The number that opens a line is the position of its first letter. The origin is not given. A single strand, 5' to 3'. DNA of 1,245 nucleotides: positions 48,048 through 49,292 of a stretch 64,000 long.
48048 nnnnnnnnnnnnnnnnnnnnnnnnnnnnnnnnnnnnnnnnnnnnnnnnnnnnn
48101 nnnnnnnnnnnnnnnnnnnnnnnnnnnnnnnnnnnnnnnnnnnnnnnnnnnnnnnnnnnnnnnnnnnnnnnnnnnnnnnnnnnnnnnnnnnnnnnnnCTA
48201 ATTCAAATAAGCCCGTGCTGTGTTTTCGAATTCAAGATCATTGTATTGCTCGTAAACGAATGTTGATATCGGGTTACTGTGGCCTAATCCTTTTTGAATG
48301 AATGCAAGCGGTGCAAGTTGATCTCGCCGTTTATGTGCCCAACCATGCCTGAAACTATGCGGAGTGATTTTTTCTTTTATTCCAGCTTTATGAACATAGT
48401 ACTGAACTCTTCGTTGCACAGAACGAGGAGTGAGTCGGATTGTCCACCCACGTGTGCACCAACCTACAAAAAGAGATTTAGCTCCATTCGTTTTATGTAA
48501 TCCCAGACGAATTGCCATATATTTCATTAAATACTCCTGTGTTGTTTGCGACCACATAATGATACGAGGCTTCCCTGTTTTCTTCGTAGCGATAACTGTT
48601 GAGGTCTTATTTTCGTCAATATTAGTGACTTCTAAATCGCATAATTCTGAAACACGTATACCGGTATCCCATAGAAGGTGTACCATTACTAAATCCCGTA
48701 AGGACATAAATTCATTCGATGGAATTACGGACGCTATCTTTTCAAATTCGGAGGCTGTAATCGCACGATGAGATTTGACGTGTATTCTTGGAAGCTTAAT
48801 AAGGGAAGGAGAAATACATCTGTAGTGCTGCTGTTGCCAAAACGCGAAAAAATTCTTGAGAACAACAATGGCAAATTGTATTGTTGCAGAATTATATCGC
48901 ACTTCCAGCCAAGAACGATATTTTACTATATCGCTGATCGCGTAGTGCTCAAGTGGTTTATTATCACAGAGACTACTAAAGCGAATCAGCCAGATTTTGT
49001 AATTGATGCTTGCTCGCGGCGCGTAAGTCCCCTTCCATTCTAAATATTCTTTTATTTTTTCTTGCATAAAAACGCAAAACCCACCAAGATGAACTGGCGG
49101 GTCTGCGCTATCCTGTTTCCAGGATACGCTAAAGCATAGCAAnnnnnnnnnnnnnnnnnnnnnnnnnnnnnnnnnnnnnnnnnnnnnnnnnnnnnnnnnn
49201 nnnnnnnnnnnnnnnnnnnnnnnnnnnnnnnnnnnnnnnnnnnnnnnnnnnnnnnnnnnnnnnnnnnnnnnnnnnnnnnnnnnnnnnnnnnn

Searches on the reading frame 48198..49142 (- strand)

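Call 43: search_protein_families(library=pfam, proteins=[window:48198-49142:-], max_evalue=0.00001)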
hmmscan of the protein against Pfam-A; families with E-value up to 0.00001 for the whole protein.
window:48198-49142:- (314 aa): 1 family
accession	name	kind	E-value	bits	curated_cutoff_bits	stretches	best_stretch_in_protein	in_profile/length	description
PF00589.27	Phage_integrase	-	2.3e-26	93.1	27.1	1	128-301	3-169/172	Phage integrase family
